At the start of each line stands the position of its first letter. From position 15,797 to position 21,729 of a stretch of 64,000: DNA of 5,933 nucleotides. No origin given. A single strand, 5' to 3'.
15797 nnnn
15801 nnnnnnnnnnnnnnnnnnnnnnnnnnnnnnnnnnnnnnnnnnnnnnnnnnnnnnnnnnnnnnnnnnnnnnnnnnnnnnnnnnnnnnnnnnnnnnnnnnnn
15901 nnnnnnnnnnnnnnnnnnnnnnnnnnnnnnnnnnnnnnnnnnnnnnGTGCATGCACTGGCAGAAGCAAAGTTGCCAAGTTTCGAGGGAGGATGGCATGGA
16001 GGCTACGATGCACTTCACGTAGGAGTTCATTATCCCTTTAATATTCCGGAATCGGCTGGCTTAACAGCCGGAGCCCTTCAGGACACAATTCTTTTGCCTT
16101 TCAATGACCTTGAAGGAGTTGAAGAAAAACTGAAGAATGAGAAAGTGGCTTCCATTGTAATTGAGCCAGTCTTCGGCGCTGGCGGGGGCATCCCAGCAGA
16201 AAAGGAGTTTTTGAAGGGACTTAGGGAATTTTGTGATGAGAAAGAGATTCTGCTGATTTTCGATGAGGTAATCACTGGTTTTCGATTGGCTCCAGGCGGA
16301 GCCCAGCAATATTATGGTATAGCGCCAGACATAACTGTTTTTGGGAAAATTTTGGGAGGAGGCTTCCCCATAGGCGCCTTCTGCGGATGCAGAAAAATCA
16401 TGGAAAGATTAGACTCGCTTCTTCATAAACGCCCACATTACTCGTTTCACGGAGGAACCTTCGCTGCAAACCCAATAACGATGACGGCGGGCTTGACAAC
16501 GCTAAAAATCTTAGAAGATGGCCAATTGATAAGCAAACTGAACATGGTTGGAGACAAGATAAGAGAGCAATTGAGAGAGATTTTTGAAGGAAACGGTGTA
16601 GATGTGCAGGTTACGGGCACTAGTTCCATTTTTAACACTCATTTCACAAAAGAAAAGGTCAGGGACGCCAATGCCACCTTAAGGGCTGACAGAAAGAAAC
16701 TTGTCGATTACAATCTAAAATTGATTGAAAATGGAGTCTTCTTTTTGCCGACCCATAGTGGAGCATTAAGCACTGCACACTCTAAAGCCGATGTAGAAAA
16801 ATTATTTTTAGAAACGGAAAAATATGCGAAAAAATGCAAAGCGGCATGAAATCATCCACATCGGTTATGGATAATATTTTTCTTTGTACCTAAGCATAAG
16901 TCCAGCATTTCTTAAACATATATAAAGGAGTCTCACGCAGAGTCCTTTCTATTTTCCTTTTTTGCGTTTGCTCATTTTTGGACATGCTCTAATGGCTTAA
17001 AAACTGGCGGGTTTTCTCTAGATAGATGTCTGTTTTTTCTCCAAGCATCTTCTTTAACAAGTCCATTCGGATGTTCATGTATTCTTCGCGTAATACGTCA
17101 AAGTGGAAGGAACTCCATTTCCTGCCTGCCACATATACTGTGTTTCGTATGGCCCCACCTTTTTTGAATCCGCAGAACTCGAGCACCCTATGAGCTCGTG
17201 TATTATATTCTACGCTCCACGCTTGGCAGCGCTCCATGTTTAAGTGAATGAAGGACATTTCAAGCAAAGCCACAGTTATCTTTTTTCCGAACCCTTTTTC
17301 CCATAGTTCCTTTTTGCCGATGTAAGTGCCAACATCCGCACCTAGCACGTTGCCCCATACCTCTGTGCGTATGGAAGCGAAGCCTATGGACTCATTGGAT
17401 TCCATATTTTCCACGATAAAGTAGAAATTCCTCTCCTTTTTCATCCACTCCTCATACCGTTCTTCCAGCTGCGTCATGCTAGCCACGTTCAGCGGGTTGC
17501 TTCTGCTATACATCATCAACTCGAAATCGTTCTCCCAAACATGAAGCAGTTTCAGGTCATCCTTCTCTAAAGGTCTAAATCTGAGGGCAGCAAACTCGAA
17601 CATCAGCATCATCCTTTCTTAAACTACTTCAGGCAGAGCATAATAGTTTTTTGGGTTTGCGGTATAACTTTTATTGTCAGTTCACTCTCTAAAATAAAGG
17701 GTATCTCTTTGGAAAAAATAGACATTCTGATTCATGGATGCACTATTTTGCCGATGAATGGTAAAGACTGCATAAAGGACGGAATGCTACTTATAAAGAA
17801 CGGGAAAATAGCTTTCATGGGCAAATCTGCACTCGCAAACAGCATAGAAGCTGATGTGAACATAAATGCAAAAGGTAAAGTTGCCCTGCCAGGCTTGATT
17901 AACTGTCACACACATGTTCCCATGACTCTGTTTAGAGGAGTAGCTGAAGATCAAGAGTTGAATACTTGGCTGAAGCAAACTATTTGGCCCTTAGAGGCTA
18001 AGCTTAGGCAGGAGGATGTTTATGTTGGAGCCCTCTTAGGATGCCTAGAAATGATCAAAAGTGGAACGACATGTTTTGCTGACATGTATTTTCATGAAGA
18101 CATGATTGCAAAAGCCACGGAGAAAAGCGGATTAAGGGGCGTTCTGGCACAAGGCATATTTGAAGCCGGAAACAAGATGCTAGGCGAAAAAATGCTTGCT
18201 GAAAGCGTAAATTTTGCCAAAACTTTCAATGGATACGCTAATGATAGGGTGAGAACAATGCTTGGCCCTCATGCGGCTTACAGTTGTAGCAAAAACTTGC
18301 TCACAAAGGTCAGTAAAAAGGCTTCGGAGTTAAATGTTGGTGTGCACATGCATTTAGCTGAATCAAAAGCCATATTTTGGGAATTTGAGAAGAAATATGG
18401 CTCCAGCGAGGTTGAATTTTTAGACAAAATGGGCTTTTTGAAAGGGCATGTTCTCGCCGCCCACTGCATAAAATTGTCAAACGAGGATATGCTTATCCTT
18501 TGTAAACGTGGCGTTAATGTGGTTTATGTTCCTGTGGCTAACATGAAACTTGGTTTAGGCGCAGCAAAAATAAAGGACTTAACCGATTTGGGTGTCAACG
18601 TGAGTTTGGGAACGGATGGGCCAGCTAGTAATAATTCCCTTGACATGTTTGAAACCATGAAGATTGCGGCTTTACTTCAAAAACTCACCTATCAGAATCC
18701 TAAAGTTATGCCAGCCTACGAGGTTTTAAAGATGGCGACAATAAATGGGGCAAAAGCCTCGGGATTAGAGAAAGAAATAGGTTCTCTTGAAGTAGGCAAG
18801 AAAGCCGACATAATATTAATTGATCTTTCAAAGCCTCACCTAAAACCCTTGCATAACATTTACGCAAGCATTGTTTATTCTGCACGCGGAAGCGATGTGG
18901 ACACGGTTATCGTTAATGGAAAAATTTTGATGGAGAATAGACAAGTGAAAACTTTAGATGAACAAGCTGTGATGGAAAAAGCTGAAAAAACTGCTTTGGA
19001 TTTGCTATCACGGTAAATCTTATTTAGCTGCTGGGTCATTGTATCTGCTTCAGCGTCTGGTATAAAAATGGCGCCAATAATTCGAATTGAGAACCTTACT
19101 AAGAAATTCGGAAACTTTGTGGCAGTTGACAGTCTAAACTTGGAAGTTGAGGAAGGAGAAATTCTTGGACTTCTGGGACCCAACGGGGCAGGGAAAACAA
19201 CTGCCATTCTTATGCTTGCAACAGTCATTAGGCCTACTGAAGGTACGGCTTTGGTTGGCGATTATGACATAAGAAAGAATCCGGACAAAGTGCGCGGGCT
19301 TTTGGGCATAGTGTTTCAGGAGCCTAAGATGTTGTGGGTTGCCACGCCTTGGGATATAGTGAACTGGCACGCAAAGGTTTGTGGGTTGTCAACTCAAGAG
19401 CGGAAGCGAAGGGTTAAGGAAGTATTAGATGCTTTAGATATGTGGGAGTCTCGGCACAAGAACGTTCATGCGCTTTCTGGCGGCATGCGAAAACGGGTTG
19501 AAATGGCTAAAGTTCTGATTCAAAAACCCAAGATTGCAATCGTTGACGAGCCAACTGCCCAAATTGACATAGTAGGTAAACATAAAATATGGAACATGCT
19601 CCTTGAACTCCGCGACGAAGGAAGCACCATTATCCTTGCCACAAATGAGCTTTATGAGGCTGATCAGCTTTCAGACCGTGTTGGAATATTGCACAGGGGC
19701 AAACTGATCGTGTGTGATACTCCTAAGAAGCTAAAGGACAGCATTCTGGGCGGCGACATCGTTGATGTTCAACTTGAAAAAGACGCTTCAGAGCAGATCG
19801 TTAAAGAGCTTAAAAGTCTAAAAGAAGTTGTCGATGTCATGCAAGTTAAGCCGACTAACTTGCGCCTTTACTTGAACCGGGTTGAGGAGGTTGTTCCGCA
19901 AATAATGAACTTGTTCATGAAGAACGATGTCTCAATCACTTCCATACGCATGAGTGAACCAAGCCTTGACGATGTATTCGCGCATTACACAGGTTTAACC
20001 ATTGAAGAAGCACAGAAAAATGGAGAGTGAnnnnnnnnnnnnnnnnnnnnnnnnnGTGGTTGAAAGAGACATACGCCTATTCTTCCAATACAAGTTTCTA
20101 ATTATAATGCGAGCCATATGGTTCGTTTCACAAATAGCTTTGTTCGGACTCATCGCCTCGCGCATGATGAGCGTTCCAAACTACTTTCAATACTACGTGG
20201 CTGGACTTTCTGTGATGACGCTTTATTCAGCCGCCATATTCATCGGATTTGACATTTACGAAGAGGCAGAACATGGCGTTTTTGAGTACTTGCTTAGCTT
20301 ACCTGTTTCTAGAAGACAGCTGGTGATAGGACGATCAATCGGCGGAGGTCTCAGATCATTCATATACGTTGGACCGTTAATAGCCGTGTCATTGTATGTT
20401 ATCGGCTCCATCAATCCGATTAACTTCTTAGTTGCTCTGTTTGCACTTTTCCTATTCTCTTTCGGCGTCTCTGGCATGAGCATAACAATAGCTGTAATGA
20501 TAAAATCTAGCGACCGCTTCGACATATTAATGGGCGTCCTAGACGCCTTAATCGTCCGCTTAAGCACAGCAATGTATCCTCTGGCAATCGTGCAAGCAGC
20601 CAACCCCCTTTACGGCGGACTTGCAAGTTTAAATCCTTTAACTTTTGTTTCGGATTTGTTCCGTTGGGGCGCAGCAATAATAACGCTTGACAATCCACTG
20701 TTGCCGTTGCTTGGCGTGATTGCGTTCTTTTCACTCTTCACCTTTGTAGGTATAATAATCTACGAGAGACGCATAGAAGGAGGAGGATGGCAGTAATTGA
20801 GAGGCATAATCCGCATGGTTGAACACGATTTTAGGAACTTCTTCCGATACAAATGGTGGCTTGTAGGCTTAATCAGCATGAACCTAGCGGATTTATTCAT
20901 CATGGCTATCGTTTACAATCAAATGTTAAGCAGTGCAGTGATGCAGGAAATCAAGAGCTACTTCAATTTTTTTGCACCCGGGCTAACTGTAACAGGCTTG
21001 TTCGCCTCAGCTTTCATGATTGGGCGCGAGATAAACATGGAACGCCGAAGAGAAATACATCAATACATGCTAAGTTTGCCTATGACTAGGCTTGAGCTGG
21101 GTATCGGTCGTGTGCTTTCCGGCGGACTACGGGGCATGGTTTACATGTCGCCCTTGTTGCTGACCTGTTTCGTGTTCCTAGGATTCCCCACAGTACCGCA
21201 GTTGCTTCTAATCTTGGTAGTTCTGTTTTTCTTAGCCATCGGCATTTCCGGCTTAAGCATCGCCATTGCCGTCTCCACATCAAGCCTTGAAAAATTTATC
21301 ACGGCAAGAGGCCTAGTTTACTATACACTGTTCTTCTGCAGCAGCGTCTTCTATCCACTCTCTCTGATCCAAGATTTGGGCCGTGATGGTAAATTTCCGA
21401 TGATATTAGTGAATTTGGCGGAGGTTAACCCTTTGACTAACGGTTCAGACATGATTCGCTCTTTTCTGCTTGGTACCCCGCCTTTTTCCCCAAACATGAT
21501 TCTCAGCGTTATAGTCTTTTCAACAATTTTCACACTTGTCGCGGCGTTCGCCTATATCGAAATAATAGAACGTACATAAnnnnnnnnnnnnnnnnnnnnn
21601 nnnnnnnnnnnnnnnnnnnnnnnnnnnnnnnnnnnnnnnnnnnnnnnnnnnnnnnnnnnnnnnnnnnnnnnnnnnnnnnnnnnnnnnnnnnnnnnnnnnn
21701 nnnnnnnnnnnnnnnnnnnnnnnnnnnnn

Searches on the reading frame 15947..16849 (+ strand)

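Call 81: search_protein_families(library=pfam, proteins=[window:15947-16849:+], max_evalue=0.001)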
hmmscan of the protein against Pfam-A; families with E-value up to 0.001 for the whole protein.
window:15947-16849:+ (300 aa): 1 family
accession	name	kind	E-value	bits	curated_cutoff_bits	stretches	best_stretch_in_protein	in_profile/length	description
PF00202.27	Aminotran_3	-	3.4e-44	151.6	30.5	1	46-274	174-379/403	Aminotransferase class-III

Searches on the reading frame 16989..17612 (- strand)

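Call 3: search_protein_families(library=pfam, proteins=[window:16989-17612:-], max_evalue=0.01)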
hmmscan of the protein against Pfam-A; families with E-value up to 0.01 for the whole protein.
window:16989-17612:- (207 aa): 5 families
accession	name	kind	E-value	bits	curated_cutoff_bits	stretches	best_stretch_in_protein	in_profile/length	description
PF13302.13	Acetyltransf_3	-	8.5e-17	62.6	25.4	1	10-150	2-138/138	Acetyltransferase (GNAT) domain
PF00583.31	Acetyltransf_1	-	2.8e-05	24.8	20.7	1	45-149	16-116/116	Acetyltransferase (GNAT) family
PF13523.12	Acetyltransf_8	-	0.00012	22.2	27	1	89-155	75-143/145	Acetyltransferase (GNAT) domain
PF13420.13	Acetyltransf_4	-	0.0038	17.7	24.3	1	16-165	5-150/155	Acetyltransferase (GNAT) domain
PF17000.10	Asp5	-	0.0044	17.6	25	1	90-124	29-63/71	Accessory secretory protein Sec, Asp5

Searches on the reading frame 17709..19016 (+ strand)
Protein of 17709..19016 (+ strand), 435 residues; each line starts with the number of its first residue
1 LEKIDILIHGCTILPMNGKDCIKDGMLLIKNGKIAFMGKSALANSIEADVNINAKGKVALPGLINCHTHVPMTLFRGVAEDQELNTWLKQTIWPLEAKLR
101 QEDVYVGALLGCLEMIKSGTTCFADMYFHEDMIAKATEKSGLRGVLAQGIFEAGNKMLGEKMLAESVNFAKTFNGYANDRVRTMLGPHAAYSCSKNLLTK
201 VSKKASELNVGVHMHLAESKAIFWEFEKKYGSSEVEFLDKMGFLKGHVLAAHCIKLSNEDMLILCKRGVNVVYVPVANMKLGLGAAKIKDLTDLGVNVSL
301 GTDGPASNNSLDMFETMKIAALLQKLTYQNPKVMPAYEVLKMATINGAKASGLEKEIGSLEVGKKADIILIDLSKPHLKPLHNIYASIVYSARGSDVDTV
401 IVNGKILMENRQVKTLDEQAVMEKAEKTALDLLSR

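Call 3: search_protein_families(library=pfam, proteins=[window:17709-19016:+], max_evalue=0.01)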
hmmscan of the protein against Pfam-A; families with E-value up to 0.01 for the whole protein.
window:17709-19016:+ (435 aa): 2 families
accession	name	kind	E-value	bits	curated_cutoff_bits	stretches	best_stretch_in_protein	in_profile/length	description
PF01979.26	Amidohydro_1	-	6.5e-79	266.1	25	1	59-407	2-345/345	Amidohydrolase family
PF07969.17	Amidohydro_3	-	4.3e-20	73.1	29.7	1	283-407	354-471/472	Amidohydrolase family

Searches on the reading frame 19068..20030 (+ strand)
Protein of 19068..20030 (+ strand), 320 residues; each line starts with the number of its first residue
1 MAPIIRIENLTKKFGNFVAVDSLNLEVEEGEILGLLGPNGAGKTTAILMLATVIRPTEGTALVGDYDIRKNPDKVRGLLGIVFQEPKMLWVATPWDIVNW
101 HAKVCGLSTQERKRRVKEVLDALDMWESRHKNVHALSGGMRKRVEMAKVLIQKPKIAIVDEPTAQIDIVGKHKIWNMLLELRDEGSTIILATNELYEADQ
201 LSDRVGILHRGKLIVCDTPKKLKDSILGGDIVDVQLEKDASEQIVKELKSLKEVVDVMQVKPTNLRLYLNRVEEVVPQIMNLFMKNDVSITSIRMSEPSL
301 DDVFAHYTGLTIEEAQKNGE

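Call 3: search_protein_families(library=pfam, proteins=[window:19068-20030:+], max_evalue=0.01)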
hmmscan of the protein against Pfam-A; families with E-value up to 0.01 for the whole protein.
window:19068-20030:+ (320 aa): 3 families
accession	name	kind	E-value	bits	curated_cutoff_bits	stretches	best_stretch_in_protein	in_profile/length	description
PF00005.33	ABC_tran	-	5.2e-30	105.3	25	1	21-164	2-137/137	ABC transporter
PF13732.12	DrrA1-3_C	-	1.4e-08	35.7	27.4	1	218-307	2-80/81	ATP-binding protein DrrA1-3-like, C-terminal domain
PF02702.23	KdpD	-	0.00085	19.2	26.1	1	104-205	36-134/210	Osmosensitive K+ channel His kinase sensor domain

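Call 8: search_protein_families(library=ncbifam, proteins=[window:19068-20030:+], max_evalue=0.01)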
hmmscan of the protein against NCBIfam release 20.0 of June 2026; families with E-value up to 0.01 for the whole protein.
window:19068-20030:+ (320 aa): 188 families (the best 25 are shown)
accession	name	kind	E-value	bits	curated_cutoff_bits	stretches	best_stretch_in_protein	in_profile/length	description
TIGR01188.1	drrA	subfamily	1.9e-87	293.4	312.45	1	12-309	1-302/302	daunorubicin resistance ABC transporter, ATP-binding protein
TIGR03522.1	GldA_ABC_ATP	equivalog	8.3e-48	163.4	402.6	1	5-307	3-300/301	gliding motility-associated ABC transporter ATP-binding subunit GldA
NF033858.1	ABC2_perm_RbbA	equivalog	1.4e-46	158.9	1050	1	3-225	265-487/909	ribosome-associated ATPase/putative transporter RbbA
NF010060.0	PRK13537.1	equivalog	6e-46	156.8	521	1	3-310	14-310/314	nodulation factor ABC transporter ATP-binding protein NodI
TIGR03864.1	PQQ_ABC_ATP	hypoth_equivalog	1.7e-44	152.1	302.25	1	5-227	2-224/236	ABC transporter, ATP-binding subunit, PQQ-dependent alcohol dehydrogenase system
TIGR04521.1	ECF_ATPase_2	equivalog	2.8e-42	144.7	330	1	17-251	18-259/279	energy-coupling factor transporter ATPase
NF010059.0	PRK13536.1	equivalog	1.8e-41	142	549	1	5-313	44-341/342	nodulation factor ABC transporter ATP-binding protein NodI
TIGR04520.1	ECF_ATPase_1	equivalog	6e-41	140.6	315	1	5-251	1-250/269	energy-coupling factor transporter ATPase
TIGR04406.1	LPS_export_lptB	equivalog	1.5e-40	139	240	1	5-222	2-222/239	LPS export ABC transporter ATP-binding protein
TIGR01288.1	nodI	equivalog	2.6e-40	138.3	424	1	5-313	5-302/303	nodulation factor ABC transporter ATP-binding protein NodI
TIGR01166.1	cbiO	subfamily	3.6e-39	134.2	211.8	1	19-194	7-186/190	cobalt ABC transporter, ATP-binding protein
TIGR03740.1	galliderm_ABC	subfamily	4.1e-38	131.3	309.75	1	6-218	2-207/223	lantibiotic protection ABC transporter ATP-binding subunit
TIGR01257.1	rim_protein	equivalog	9e-38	128.9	4012.85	1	3-227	927-1152/2272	rim ABC transporter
TIGR01186.1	proV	subfamily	4e-37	128.2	326.6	1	12-239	1-233/363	betaine/proline/choline family ABC transporter ATP-binding protein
NF040840.2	tungstate_WtpC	equivalog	9.5e-37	127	440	1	4-217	1-213/347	tungstate ABC transporter ATP-binding protein WtpC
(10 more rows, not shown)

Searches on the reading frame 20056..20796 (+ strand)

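Call 3: search_protein_families(library=pfam, proteins=[window:20056-20796:+], max_evalue=0.01)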
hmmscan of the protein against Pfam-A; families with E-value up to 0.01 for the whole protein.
window:20056-20796:+ (246 aa): 4 families
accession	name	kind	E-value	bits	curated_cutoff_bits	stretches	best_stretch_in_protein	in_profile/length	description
PF01061.29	ABC2_membrane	-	3e-12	47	26.9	1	2-204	7-208/211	ABC-2 type transporter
PF12698.13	ABC2_membrane_3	-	1.7e-09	37.7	31.6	1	39-234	156-343/347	ABC-2 family transporter protein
PF12730.13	ABC2_membrane_4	-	0.0013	19.2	27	1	13-148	13-155/179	ABC-2 family transporter protein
PF12679.13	ABC2_membrane_2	-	0.0013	18.4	27.2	1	47-147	73-174/283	ABC-2 family transporter protein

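Call 8: search_protein_families(library=ncbifam, proteins=[window:20056-20796:+], max_evalue=0.01)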
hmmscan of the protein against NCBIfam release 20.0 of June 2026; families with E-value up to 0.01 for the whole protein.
window:20056-20796:+ (246 aa): 3 families
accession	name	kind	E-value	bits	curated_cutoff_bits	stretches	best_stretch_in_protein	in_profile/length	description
TIGR01247.1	drrB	subfamily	4.1e-21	75.8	223.05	1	6-229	3-225/236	daunorubicin resistance ABC transporter membrane protein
TIGR03861.1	phenyl_ABC_PedC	subfamily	2.1e-09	37.4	241.35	1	42-233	57-245/253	alcohol ABC transporter, permease protein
NF038293.1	permease_SagH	equivalog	0.00015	20.7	450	1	44-200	177-331/370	SagH family ABC transporter permease subunit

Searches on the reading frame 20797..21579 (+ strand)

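Call 3: search_protein_families(library=pfam, proteins=[window:20797-21579:+], max_evalue=0.01)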
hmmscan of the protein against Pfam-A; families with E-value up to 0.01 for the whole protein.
window:20797-21579:+ (260 aa): 2 families
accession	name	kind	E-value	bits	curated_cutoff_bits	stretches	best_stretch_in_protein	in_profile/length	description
PF01061.29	ABC2_membrane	-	4.4e-11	43.2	26.9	1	12-192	11-187/211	ABC-2 type transporter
PF12698.13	ABC2_membrane_3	-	3.1e-09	36.8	31.6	1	48-250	153-345/347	ABC-2 family transporter protein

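Call 8: search_protein_families(library=ncbifam, proteins=[window:20797-21579:+], max_evalue=0.01)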
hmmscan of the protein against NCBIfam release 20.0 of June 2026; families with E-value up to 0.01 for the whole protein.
window:20797-21579:+ (260 aa): 3 families
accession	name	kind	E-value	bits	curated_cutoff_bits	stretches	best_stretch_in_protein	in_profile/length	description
TIGR01247.1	drrB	subfamily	2.1e-18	66.9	223.05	1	12-252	3-235/236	daunorubicin resistance ABC transporter membrane protein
TIGR03861.1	phenyl_ABC_PedC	subfamily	2.7e-07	30.5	241.35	1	8-253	8-248/253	alcohol ABC transporter, permease protein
TIGR01291.1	nodJ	subfamily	1e-05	25.2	206.65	1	13-257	13-247/253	ABC-2 type transporter, NodJ family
